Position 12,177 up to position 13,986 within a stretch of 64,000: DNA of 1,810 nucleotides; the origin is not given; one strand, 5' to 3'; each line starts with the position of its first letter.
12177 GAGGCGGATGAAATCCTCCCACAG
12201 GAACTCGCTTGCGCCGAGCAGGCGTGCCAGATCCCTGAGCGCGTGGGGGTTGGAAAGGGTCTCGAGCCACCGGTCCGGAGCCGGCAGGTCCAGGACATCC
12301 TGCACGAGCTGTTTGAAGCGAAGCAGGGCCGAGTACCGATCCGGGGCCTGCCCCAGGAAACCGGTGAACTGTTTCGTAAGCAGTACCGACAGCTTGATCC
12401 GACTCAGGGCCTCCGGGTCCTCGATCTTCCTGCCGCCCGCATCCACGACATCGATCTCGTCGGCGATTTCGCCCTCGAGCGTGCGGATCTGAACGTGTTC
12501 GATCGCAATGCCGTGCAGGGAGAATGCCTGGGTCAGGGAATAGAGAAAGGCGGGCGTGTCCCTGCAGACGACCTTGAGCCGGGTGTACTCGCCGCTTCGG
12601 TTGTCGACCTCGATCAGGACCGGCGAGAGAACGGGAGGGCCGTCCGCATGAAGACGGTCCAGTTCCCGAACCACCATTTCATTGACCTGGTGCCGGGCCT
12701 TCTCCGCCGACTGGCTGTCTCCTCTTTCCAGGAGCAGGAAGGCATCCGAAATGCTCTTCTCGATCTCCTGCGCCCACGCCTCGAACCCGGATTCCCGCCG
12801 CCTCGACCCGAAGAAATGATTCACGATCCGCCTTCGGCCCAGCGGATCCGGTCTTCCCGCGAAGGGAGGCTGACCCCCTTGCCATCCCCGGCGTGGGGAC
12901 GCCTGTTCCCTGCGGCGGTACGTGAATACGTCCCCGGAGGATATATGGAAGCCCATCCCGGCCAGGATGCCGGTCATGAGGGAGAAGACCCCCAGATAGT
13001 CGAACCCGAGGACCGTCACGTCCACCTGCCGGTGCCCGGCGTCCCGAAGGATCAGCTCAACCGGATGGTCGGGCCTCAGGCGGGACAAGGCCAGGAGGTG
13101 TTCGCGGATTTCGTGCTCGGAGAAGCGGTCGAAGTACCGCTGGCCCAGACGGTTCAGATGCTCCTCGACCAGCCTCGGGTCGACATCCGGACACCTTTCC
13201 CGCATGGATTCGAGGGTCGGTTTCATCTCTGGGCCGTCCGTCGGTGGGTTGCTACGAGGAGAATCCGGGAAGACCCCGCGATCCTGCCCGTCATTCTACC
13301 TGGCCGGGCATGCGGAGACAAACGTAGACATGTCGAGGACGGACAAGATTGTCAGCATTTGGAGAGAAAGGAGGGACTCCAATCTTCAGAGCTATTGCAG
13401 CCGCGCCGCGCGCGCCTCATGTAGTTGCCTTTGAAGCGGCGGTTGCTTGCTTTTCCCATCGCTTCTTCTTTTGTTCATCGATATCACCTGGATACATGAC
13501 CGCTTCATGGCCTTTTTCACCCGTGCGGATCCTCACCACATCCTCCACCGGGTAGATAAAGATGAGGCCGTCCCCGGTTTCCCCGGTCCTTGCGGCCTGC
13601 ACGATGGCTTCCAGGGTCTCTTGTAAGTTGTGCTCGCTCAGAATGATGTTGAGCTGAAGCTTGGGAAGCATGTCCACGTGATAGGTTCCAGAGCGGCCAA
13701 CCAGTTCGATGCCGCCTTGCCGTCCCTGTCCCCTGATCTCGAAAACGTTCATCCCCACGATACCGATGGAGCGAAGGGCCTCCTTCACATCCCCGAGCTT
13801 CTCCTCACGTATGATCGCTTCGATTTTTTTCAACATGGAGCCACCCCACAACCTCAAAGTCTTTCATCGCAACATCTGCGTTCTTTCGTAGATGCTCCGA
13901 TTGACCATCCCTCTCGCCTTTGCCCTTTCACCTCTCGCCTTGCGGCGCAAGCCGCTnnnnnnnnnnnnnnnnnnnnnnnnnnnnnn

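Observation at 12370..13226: GlnE carries a GlnD-type tandem ACT sensor module at its N-terminus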

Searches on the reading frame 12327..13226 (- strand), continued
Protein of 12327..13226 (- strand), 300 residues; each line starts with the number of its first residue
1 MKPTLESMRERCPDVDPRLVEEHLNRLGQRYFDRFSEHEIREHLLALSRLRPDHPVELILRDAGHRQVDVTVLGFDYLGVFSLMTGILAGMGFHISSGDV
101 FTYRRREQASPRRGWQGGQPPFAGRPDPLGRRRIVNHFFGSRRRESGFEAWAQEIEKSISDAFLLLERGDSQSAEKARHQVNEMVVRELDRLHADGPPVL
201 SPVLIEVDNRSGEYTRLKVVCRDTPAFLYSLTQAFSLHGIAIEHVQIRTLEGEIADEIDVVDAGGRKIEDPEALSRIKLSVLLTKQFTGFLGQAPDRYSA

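Call 68: search_protein_families(library=ncbifam, proteins=[P0048, P0139], max_evalue=1e-10)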
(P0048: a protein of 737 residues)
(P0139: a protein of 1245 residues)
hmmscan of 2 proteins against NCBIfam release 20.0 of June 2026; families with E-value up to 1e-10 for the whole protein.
P0048 (737 aa): 4 families
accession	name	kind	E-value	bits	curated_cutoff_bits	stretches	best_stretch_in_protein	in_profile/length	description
NF008292.0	PRK11072.1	equivalog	3.1e-55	187.7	487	1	304-699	27-417/946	bifunctional [glutamate--ammonia ligase]-adenylyl-L-tyrosine phosphorylase/[glutamate--ammonia-ligase] adenylyltransferase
NF010707.0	PRK14109.1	equivalog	4.8e-45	154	625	1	265-729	44-502/1010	bifunctional [glutamine synthetase] adenylyltransferase/[glutamine synthetase]-adenylyl-L-tyrosine phosphorylase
NF010706.0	PRK14108.1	equivalog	4.8e-44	150.3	724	2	271-620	541-886/986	bifunctional [glutamine synthetase] adenylyltransferase/[glutamine synthetase]-adenylyl-L-tyrosine phosphorylase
NF003467.0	PRK05092.1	equivalog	1.9e-15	55.7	959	1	13-262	686-919/940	[protein-PII] uridylyltransferase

P0139 (1245 aa): 9 families
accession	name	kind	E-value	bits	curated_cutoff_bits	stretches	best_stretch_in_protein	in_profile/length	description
NF010707.0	PRK14109.1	equivalog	5.8e-159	531.1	625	3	194-494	182-494/1010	bifunctional [glutamine synthetase] adenylyltransferase/[glutamine synthetase]-adenylyl-L-tyrosine phosphorylase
NF008292.0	PRK11072.1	equivalog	2.7e-156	522.1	487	3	223-507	151-445/946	bifunctional [glutamate--ammonia ligase]-adenylyl-L-tyrosine phosphorylase/[glutamate--ammonia-ligase] adenylyltransferase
NF010706.0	PRK14108.1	equivalog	8.1e-124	414.4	724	3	217-506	176-475/986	bifunctional [glutamine synthetase] adenylyltransferase/[glutamine synthetase]-adenylyl-L-tyrosine phosphorylase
NF003467.0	PRK05092.1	equivalog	1.6e-39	135.4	959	2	638-784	767-919/940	[protein-PII] uridylyltransferase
TIGR01693.1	UTase_glnD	equivalog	2e-32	112.3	519.4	1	485-784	580-845/850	[protein-PII] uridylyltransferase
NF001366.0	PRK00275.1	equivalog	1.6e-23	82.6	1299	0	212-485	62-310/895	[protein-PII] uridylyltransferase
NF002837.0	PRK03059.1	equivalog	9.9e-17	60.3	1010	0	703-779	771-846/857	[protein-PII] uridylyltransferase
NF002895.0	PRK03381.1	equivalog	5.9e-14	51.1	631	0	679-782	684-773/782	[protein-PII] uridylyltransferase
NF003448.0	PRK05007.1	equivalog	3e-11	41.9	1255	0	220-475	73-299/884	bifunctional uridylyltransferase/uridylyl-removing protein GlnD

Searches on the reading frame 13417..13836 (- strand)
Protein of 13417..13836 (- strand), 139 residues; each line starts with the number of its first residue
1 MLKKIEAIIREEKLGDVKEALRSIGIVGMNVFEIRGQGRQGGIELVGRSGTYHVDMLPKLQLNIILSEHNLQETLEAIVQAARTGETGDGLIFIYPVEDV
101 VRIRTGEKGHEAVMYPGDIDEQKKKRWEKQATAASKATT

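Call 66: search_protein_families(library=pfam, proteins=[window:13417-13836:-], max_evalue=0.00001)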
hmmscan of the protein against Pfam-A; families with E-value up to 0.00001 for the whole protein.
window:13417-13836:- (139 aa): 1 family
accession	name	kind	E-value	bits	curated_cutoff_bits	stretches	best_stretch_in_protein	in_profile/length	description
PF00543.27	P-II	-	1.6e-27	96.2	25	1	3-107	2-102/102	Nitrogen regulatory protein P-II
